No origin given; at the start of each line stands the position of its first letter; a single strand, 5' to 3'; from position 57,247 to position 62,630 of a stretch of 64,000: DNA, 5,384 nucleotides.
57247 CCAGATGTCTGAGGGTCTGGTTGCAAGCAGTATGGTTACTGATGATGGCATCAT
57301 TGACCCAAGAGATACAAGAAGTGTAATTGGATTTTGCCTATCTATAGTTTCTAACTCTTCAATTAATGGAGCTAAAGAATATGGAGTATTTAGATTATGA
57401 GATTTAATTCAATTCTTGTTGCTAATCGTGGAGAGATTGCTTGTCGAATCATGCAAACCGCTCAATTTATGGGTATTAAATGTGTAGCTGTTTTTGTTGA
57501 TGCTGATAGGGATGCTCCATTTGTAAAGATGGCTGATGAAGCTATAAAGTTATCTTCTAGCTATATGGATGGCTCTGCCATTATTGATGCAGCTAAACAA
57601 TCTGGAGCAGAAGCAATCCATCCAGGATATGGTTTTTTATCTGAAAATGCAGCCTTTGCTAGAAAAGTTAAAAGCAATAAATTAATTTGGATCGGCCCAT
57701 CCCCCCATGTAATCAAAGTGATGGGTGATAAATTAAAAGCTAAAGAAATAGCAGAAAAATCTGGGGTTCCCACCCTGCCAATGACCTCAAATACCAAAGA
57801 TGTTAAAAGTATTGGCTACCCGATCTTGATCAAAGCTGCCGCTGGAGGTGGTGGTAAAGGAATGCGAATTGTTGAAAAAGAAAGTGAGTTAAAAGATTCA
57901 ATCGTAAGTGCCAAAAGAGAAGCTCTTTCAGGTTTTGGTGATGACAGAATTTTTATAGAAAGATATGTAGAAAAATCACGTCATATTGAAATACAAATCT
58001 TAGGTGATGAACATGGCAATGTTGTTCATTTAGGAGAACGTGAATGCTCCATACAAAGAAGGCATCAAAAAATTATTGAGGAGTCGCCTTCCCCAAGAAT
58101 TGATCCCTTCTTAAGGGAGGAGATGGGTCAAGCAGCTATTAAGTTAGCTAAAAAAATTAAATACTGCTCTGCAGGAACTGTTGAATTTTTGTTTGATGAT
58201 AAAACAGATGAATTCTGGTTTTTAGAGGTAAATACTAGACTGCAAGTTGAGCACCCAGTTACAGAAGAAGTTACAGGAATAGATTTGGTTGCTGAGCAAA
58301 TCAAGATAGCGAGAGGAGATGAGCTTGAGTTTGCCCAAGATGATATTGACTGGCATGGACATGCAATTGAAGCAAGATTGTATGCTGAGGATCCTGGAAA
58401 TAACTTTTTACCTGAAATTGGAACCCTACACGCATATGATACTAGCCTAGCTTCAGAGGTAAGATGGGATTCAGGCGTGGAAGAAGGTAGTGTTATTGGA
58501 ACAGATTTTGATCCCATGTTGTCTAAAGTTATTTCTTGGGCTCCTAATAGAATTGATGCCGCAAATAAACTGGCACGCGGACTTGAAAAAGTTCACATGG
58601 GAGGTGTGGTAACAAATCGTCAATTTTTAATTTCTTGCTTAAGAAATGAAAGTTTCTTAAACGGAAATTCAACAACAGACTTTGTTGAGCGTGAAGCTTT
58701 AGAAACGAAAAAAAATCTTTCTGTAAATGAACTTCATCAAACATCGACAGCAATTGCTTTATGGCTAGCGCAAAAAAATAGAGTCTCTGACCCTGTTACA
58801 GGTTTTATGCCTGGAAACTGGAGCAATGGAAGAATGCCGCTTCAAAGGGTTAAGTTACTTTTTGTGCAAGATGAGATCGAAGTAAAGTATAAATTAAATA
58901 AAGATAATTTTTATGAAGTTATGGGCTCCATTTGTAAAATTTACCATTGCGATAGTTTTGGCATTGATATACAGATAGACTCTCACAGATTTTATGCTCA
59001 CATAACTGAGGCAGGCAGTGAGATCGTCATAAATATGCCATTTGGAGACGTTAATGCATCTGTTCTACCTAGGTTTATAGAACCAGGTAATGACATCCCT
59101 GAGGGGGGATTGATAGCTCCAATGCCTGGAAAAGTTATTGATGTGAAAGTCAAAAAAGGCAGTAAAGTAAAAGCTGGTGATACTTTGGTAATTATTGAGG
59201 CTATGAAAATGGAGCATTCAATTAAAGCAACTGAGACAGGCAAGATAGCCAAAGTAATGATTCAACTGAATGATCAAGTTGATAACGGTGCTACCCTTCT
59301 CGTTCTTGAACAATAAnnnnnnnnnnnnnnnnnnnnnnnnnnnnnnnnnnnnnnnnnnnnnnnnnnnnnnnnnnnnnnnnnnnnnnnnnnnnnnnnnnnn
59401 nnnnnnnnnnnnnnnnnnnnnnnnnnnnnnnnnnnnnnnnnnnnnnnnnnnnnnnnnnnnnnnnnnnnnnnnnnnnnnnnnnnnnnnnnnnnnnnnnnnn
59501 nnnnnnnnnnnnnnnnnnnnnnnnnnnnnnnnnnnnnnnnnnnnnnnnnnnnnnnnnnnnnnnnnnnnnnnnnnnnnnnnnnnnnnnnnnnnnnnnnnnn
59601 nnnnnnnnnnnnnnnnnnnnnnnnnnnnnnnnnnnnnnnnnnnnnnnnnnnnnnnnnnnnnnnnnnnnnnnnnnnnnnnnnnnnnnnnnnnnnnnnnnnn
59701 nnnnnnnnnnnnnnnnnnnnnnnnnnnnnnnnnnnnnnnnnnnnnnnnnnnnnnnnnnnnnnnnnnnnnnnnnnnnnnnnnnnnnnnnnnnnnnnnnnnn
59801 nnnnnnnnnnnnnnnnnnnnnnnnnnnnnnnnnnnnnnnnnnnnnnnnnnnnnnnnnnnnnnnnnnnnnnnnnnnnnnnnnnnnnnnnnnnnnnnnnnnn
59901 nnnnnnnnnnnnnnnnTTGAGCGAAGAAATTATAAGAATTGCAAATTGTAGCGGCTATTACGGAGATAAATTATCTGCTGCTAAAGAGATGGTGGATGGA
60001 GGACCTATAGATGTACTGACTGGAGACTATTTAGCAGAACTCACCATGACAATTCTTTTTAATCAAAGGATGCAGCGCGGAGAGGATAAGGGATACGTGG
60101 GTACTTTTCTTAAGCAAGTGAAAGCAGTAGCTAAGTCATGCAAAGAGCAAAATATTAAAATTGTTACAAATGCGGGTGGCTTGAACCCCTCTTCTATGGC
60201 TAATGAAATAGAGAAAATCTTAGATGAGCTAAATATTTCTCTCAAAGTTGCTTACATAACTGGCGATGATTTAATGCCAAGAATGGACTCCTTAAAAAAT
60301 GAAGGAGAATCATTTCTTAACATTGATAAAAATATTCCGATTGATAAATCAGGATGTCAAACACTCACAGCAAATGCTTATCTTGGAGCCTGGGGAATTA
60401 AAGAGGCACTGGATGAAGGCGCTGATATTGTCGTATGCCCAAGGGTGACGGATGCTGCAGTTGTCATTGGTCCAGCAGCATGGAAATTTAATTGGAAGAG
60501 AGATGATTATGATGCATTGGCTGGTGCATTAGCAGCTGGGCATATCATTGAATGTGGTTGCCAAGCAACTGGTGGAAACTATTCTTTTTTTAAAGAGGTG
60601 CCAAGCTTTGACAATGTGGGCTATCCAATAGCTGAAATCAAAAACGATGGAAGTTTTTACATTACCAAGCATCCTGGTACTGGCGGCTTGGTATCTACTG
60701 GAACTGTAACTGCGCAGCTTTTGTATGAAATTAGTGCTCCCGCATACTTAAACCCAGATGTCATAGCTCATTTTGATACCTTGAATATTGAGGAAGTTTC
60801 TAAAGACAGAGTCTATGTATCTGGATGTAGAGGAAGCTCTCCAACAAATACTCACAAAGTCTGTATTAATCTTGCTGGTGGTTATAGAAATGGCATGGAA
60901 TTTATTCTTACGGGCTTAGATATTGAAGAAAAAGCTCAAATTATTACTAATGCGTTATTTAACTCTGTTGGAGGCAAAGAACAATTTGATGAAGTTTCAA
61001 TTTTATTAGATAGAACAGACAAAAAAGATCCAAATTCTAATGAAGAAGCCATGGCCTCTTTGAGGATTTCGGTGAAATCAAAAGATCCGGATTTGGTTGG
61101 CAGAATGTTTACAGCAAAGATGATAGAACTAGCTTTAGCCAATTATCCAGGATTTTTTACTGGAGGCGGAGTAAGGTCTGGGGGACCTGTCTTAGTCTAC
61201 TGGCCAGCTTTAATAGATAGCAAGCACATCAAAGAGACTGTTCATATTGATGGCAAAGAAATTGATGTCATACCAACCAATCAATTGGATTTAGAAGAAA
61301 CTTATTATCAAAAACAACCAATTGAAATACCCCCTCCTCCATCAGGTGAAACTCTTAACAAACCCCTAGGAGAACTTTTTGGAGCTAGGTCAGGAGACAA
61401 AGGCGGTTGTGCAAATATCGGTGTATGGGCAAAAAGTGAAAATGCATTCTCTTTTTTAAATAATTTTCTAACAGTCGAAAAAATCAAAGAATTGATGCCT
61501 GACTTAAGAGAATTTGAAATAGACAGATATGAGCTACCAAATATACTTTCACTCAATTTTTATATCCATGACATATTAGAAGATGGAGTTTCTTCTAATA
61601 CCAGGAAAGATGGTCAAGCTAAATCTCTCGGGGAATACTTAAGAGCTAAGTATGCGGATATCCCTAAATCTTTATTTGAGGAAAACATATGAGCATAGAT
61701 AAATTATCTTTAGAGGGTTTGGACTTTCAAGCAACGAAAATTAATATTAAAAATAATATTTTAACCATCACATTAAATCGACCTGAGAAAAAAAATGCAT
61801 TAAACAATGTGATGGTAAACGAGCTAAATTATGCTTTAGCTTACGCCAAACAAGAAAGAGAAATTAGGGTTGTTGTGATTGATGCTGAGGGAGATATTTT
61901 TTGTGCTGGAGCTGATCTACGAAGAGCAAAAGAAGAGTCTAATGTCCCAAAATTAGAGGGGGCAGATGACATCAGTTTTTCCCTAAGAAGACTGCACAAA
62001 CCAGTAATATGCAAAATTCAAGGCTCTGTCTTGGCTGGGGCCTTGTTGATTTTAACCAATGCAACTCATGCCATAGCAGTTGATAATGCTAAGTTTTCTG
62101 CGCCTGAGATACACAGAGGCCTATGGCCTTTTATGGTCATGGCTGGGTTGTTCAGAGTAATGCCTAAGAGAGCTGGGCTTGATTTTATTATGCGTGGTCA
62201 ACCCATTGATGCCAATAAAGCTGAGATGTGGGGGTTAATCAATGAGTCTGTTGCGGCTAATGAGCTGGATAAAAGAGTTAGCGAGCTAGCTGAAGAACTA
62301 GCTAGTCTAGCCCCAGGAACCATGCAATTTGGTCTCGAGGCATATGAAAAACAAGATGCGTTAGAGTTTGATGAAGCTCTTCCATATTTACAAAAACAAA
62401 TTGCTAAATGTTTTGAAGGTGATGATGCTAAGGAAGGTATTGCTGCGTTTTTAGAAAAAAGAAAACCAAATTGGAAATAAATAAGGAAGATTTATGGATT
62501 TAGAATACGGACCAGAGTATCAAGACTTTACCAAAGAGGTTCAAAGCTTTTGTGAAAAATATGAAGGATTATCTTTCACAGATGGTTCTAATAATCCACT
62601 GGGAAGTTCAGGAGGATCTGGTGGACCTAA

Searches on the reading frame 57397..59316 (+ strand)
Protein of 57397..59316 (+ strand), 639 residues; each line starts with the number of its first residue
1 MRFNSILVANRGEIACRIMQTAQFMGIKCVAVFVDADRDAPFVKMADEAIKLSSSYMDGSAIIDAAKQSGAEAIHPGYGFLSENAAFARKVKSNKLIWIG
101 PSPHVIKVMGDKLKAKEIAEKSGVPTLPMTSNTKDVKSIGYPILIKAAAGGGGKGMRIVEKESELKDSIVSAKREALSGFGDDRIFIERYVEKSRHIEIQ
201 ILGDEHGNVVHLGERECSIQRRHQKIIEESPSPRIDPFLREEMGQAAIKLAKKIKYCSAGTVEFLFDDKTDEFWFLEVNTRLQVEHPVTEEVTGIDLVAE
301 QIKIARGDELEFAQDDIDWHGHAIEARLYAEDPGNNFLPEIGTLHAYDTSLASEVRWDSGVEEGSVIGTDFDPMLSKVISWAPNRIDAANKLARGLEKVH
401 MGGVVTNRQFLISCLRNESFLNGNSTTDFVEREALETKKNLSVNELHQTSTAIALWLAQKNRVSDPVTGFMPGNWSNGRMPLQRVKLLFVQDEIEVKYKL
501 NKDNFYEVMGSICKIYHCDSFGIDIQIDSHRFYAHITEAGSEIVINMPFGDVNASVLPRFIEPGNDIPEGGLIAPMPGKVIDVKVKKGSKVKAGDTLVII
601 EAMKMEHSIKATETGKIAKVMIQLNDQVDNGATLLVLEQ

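Call 9: search_protein_families(library=pfam, proteins=[window:57397-59316:+])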
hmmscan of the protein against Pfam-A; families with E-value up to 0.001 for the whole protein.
window:57397-59316:+ (639 aa): 8 families
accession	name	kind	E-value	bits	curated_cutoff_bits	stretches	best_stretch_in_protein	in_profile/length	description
PF02786.22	CPSase_L_D2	-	5.2e-72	242.2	19.8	1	112-311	2-209/211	Carbamoyl-phosphate synthase L chain, ATP binding domain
PF00289.28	Biotin_carb_N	-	1.8e-39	135.1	25.5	1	3-106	2-110/110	Biotin carboxylase, N-terminal domain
PF02785.25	Biotin_carb_C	-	3.4e-30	104.8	32.4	1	325-431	1-107/108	Biotin carboxylase C-terminal domain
PF00364.28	Biotin_lipoyl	-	7.9e-17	61.3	22.1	1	574-637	5-73/73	Biotin-requiring enzyme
PF07478.18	Dala_Dala_lig_C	-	1.9e-12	47.6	24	1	133-280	29-174/204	D-ala D-ala ligase C-terminus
PF02222.28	ATP-grasp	-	3.6e-07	30.5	27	1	134-281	24-162/179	ATP-grasp domain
PF02655.19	ATP-grasp_3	-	9.1e-06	26.3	23.2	1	110-283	2-158/160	ATP-grasp domain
PF13533.13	Biotin_lipoyl_2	-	0.00046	20.4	29.8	0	575-601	6-32/32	Biotin-lipoyl like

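Call 25: search_protein_families(library=ncbifam, proteins=[window:57397-59316:+], max_evalue=0.01)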
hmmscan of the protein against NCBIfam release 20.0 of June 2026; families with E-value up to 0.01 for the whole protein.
window:57397-59316:+ (639 aa): 54 families (the best 25 are shown)
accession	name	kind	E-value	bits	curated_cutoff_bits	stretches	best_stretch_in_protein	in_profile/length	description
NF009554.0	PRK12999.1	equivalog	1.5e-180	602.5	965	2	2-435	4-457/1147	pyruvate carboxylase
TIGR02712.1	urea_carbox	equivalog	1.6e-166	556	1303.85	2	3-437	1-446/1201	urea carboxylase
NF006406.0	PRK08654.1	equivalog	5.5e-166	552.9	739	1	3-460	2-471/499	acetyl-CoA carboxylase biotin carboxylase subunit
NF006367.0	PRK08591.1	subfamily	1.4e-163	544.8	597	1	3-437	2-448/451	acetyl-CoA carboxylase biotin carboxylase subunit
TIGR01235.1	pyruv_carbox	equivalog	8.7e-161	536.8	1114.45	2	5-432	1-450/1143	pyruvate carboxylase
TIGR00514.1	accC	equivalog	2.1e-159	531.2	626.5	1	4-433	3-444/449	acetyl-CoA carboxylase biotin carboxylase subunit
NF009471.0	PRK12833.1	equivalog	9.2e-148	492.6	686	1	2-442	4-456/467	acetyl-CoA carboxylase biotin carboxylase subunit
NF004085.0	PRK05586.1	equivalog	2.1e-146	488.4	723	1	3-434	2-445/448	acetyl-CoA carboxylase biotin carboxylase subunit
NF006287.0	PRK08463.1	equivalog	1.4e-139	466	775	1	3-438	2-452/479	acetyl-CoA carboxylase subunit A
NF006286.0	PRK08462.1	equivalog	3.7e-138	461.1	740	1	2-433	3-444/445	acetyl-CoA carboxylase biotin carboxylase subunit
NF005525.0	PRK07178.1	equivalog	6.8e-135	450.3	768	1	4-456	3-464/471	acetyl-CoA carboxylase biotin carboxylase subunit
NF006761.0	PRK09282.1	domain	9.3e-18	64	402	1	569-638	521-590/591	pyruvate carboxylase subunit B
NF004173.0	PRK05641.1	equivalog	2.1e-16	60.8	199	1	565-636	80-151/153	putative acetyl-CoA carboxylase biotin carboxyl carrier protein subunit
NF053643.1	Ddl_archaea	equivalog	1e-15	57.6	500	1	82-308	76-298/367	putative pseudomurein biosynthesis ATP-grasp protein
NF010643.0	PRK14040.1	subfamily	1e-15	57.3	892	1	525-637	484-594/595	oxaloacetate decarboxylase subunit alpha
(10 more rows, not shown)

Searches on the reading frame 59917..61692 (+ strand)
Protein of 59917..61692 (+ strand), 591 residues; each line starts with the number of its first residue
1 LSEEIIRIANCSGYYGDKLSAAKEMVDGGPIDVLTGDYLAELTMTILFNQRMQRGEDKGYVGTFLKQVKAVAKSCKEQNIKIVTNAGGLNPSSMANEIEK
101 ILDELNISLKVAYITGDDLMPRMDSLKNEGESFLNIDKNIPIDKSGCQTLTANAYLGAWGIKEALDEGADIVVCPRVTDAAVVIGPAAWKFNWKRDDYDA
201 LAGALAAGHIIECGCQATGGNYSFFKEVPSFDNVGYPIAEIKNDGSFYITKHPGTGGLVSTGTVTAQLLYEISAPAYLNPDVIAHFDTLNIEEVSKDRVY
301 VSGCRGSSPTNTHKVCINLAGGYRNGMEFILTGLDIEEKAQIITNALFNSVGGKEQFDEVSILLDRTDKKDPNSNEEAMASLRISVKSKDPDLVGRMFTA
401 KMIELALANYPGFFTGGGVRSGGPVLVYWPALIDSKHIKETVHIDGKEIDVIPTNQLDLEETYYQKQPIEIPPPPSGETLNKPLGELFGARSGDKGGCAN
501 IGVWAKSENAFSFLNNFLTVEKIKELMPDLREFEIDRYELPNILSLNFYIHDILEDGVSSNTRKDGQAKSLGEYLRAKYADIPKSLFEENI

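Call 9: search_protein_families(library=pfam, proteins=[window:59917-61692:+])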
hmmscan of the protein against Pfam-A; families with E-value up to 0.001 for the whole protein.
window:59917-61692:+ (591 aa): 2 families
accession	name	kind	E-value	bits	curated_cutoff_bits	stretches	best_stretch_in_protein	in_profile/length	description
PF07287.17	AtuA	-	1.6e-161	538.4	22.8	1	6-444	1-437/437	Acyclic terpene utilisation family protein AtuA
PF23544.1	AtuA_ferredoxin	-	1.2e-16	61.4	27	1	484-576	3-108/113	AtuA ferredoxin-like domain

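Call 25: search_protein_families(library=ncbifam, proteins=[window:59917-61692:+], max_evalue=0.01)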
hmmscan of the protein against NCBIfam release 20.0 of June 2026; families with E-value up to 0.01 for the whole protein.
window:59917-61692:+ (591 aa): 0 families

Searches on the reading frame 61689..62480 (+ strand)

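Call 9: search_protein_families(library=pfam, proteins=[window:61689-62480:+])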
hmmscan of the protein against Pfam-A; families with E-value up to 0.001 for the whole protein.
window:61689-62480:+ (263 aa): 2 families
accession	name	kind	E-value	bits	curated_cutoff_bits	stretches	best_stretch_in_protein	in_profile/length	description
PF00378.25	ECH_1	-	2.7e-45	155.1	27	1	20-263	2-249/251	Enoyl-CoA hydratase/isomerase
PF16113.10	ECH_2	-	1.9e-29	103.7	27.2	1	26-257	3-241/335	Enoyl-CoA hydratase/isomerase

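Call 25: search_protein_families(library=ncbifam, proteins=[window:61689-62480:+], max_evalue=0.01)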
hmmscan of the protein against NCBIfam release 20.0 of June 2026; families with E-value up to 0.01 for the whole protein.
window:61689-62480:+ (263 aa): 72 families (the best 25 are shown)
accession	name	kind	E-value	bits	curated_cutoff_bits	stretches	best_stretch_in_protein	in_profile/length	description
NF006008.0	PRK08139.1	equivalog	2e-54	184.9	313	1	19-263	16-264/266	enoyl-CoA hydratase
NF051848.1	EnCoAHydtEchA19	equivalog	8.8e-52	176.2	400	1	18-263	4-256/258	enoyl-CoA hydratase EchA19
NF005879.0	PRK07827.1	equivalog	1.5e-44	152.2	283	1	16-262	9-259/261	enoyl-CoA hydratase family protein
NF006100.0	PRK08252.1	subfamily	4.8e-42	144.3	282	1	17-263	6-252/254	crotonase/enoyl-CoA hydratase family protein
NF005864.0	PRK07799.1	equivalog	6e-41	140.4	316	1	18-263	12-264/266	crotonase/enoyl-CoA hydratase family protein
NF005126.0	PRK06563.1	subfamily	3.5e-40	138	261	1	17-262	10-260/263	crotonase/enoyl-CoA hydratase family protein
NF005675.0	PRK07468.1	equivalog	1.1e-39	136.7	350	1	23-263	14-260/262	crotonase/enoyl-CoA hydratase family protein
NF005803.0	PRK07658.1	equivalog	2e-39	135.5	313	1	16-262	4-254/257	enoyl-CoA hydratase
NF006588.0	PRK09120.1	equivalog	1e-38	133.1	276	1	13-258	7-263/276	p-hydroxycinnamoyl CoA hydratase/lyase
NF004475.0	PRK05809.1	subfamily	9.1e-37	126.9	394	1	12-263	2-258/260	short-chain-enoyl-CoA hydratase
NF007239.0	PRK09674.1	equivalog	1e-36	126.8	371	1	20-263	10-255/257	2,3-dehydroadipyl-CoA hydratase PaaF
NF006007.0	PRK08138.1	subfamily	1.5e-36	126.1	355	1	21-263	15-259/261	enoyl-CoA hydratase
NF005073.0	PRK06495.1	subfamily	1.6e-36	125.9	296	1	14-262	4-254/257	enoyl-CoA hydratase/isomerase family protein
NF046063.1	oxepin_alt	equivalog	3.1e-36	125.1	300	1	18-261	4-254/254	oxepin-CoA hydrolase, alternative type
NF042430.2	EnCoAhydt_DpgD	equivalog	4.5e-36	124.6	400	1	21-263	4-256/258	enoyl-CoA-hydratase DpgD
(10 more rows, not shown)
